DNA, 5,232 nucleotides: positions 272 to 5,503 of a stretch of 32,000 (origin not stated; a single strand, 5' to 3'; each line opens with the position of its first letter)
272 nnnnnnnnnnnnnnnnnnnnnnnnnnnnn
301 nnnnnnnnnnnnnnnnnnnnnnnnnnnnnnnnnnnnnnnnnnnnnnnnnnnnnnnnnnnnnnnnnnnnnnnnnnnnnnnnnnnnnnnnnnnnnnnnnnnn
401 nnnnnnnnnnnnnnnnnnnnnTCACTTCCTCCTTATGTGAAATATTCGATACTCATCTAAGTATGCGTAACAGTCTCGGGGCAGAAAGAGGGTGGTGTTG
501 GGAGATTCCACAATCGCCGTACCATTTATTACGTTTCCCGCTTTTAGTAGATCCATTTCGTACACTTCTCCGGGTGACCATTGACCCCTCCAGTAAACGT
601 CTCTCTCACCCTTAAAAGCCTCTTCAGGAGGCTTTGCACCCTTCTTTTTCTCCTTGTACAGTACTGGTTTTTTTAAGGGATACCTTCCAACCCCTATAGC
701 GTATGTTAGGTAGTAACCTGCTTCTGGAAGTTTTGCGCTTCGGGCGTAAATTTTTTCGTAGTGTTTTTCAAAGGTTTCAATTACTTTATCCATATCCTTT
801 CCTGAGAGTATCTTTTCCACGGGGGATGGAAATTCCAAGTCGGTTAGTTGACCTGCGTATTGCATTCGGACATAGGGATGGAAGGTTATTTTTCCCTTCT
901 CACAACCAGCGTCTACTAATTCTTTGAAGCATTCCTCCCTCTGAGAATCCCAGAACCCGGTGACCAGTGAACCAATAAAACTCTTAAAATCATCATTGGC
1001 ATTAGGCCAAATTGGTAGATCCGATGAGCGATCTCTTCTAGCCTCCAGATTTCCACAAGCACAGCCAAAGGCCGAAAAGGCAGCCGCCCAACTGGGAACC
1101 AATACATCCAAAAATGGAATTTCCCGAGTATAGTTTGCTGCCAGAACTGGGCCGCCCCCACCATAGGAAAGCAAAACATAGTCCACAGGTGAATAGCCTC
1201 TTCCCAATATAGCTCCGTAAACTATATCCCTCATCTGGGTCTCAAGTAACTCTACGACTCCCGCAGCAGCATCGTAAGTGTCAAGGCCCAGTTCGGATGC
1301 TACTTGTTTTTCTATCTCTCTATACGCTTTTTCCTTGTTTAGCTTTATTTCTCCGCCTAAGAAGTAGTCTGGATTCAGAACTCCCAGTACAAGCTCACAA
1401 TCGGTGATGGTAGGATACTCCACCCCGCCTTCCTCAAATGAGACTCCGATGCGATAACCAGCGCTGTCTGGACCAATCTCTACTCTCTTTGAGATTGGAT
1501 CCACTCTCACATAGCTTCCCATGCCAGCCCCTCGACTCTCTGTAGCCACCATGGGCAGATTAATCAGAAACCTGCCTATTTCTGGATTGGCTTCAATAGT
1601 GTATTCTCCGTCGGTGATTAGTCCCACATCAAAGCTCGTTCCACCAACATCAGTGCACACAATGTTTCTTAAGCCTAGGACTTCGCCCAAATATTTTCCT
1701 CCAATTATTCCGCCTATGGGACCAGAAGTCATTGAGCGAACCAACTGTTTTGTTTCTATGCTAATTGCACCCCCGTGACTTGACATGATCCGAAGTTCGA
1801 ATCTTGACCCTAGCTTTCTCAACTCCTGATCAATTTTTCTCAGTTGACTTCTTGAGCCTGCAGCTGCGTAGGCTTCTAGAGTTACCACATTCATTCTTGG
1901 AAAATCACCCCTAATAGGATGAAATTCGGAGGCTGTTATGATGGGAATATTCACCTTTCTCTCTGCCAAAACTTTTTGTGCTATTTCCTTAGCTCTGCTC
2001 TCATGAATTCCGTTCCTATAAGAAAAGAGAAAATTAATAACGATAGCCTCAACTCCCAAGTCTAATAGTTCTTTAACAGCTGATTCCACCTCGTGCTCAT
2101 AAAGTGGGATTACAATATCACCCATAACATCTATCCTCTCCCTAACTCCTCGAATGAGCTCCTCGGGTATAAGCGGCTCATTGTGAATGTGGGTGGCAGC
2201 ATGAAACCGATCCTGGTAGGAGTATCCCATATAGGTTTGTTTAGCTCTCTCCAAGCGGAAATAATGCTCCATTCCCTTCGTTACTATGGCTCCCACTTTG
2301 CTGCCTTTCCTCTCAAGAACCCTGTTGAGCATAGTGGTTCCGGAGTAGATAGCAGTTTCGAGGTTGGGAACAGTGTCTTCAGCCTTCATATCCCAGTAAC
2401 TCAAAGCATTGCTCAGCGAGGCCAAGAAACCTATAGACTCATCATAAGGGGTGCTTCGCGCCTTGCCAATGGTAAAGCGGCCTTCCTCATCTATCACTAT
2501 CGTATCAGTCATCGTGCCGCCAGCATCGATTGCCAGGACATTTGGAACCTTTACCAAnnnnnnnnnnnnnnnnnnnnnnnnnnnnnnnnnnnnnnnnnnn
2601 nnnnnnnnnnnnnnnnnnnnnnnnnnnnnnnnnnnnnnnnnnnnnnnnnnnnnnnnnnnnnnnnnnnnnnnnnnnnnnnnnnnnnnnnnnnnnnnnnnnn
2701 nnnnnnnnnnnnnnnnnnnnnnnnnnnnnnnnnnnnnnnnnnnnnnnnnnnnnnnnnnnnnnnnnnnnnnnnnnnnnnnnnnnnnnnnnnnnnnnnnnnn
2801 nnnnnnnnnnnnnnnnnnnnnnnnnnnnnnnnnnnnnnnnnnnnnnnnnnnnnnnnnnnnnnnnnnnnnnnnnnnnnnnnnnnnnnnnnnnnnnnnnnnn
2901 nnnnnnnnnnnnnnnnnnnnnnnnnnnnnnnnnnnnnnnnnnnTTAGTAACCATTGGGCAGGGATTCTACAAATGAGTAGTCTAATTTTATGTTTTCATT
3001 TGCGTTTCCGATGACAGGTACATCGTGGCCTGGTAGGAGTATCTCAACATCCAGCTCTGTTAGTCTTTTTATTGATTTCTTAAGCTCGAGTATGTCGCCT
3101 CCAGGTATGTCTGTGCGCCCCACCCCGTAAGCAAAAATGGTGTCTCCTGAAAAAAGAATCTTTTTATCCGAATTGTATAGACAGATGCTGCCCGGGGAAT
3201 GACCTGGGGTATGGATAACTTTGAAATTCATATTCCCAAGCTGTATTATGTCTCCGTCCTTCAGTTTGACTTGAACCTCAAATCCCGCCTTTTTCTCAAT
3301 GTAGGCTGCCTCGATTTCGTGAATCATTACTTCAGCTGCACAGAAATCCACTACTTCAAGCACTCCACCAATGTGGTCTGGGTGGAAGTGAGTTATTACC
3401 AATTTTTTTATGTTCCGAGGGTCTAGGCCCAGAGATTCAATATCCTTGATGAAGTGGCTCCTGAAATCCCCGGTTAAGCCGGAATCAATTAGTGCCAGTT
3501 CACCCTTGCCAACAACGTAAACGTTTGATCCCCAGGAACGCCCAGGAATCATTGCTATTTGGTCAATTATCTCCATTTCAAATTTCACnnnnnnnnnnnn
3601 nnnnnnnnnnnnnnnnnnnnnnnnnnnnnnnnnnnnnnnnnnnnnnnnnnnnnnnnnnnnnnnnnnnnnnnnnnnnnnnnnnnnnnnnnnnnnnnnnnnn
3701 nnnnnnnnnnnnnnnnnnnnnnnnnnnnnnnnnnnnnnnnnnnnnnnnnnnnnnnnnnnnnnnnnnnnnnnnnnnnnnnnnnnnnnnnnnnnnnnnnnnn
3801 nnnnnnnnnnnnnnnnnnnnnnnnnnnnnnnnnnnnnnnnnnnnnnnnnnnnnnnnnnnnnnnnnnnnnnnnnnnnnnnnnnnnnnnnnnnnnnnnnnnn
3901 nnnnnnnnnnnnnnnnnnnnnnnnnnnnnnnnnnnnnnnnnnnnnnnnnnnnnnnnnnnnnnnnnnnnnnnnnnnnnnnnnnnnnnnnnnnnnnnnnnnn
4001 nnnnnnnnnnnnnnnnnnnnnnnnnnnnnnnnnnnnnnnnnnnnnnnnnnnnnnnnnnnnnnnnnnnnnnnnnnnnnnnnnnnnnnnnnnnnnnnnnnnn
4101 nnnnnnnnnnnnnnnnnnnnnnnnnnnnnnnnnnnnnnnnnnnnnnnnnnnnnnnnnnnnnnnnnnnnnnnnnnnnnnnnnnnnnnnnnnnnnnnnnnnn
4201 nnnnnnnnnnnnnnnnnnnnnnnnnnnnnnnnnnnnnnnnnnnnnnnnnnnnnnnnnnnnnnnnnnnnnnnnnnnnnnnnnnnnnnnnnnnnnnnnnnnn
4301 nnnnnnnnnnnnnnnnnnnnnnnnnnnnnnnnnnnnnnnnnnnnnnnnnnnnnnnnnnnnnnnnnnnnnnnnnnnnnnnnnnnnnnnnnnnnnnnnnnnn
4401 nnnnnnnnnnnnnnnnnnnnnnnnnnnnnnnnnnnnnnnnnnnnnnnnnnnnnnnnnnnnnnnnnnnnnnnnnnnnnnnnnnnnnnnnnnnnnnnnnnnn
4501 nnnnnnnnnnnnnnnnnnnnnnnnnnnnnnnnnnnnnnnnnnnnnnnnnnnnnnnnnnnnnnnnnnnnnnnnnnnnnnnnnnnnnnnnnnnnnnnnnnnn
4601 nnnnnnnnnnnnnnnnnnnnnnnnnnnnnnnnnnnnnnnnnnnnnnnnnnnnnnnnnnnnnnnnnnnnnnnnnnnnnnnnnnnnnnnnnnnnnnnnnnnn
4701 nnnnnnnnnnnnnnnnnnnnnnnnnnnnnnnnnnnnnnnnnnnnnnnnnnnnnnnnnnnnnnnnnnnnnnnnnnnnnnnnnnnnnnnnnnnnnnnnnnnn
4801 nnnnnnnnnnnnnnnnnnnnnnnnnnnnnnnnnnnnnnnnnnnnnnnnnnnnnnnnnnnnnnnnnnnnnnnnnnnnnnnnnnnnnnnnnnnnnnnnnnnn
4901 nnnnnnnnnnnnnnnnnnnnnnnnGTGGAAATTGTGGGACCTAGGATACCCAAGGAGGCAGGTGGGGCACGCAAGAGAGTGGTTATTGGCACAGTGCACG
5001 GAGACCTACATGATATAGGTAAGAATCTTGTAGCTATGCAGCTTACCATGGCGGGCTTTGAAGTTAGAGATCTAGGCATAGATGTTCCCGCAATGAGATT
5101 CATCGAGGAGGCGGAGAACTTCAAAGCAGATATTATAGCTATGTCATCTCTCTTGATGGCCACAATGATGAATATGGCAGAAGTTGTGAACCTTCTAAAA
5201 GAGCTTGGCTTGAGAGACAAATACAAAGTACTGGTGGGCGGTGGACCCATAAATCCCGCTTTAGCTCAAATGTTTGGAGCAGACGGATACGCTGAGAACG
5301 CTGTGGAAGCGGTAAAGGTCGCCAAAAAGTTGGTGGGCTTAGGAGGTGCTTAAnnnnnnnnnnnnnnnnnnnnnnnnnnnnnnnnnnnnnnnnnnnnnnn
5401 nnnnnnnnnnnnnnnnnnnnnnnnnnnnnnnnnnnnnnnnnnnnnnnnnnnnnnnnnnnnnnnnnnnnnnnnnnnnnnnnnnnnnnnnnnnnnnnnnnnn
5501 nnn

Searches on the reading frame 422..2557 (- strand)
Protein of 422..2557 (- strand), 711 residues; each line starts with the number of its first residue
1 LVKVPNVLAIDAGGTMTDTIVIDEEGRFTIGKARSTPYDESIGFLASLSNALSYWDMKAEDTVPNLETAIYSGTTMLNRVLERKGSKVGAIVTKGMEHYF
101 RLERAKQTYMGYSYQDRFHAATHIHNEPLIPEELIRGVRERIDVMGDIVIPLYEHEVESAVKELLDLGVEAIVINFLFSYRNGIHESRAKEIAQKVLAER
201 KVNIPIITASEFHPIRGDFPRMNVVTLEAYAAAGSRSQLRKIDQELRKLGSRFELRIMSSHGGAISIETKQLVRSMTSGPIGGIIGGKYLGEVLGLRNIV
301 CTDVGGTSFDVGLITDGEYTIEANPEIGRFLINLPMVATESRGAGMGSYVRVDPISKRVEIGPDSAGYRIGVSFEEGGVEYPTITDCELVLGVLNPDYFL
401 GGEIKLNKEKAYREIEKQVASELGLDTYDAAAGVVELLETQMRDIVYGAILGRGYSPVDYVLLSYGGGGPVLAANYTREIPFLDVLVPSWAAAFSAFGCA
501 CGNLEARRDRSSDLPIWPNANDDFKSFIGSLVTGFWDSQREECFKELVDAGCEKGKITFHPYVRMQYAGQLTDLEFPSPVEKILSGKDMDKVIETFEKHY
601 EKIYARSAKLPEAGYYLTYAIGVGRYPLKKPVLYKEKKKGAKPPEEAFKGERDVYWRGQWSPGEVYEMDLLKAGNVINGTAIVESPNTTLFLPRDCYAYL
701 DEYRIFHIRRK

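Call 3: search_protein_families(library=pfam, proteins=[window:422-2557:-], max_evalue=0.01)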
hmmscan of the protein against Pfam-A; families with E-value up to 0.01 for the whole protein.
window:422-2557:- (711 aa): 3 families
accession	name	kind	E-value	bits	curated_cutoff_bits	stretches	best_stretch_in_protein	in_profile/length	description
PF01968.24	Hydantoinase_A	-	1.4e-70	238.2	22.9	1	221-507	1-290/291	Hydantoinase/oxoprolinase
PF19278.4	Hydant_A_C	-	2.6e-59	200.3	21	1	520-709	2-191/193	Hydantoinase/oxoprolinase C-terminal domain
PF05378.19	Hydant_A_N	-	6.4e-40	137.2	25.2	1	8-196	2-175/176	Hydantoinase/oxoprolinase N-terminal region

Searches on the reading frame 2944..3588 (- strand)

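Call 3: search_protein_families(library=pfam, proteins=[window:2944-3588:-], max_evalue=0.01)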
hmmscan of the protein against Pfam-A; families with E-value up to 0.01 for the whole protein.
window:2944-3588:- (214 aa): 4 families
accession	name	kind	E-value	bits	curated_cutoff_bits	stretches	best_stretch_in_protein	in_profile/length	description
PF00753.33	Lactamase_B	-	7.8e-38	130.8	22.7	1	20-188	5-196/196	Metallo-beta-lactamase superfamily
PF19583.5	ODP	-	3.8e-16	60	27.2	1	22-153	4-139/194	ODP family beta lactamase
PF12706.13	Lactamase_B_2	-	4.7e-06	26.8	27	1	33-150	4-143/200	Beta-lactamase superfamily domain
PF23023.1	Anti-Pycsar_Apyc1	-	0.0048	16.8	50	1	14-79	14-73/250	Anti-Pycsar protein Apyc1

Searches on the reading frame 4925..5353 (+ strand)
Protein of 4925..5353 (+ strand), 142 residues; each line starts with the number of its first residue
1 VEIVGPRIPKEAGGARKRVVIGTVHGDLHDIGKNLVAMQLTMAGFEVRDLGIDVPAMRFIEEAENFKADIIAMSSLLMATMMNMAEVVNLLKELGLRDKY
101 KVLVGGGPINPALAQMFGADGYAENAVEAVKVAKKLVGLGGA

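Call 3: search_protein_families(library=pfam, proteins=[window:4925-5353:+], max_evalue=0.01)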
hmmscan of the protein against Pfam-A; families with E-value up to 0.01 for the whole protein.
window:4925-5353:+ (142 aa): 1 family
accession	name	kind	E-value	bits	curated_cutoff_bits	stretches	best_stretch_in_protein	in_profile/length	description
PF02310.24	B12-binding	-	7.9e-27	93.9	32.1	1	18-130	2-120/121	B12 binding domain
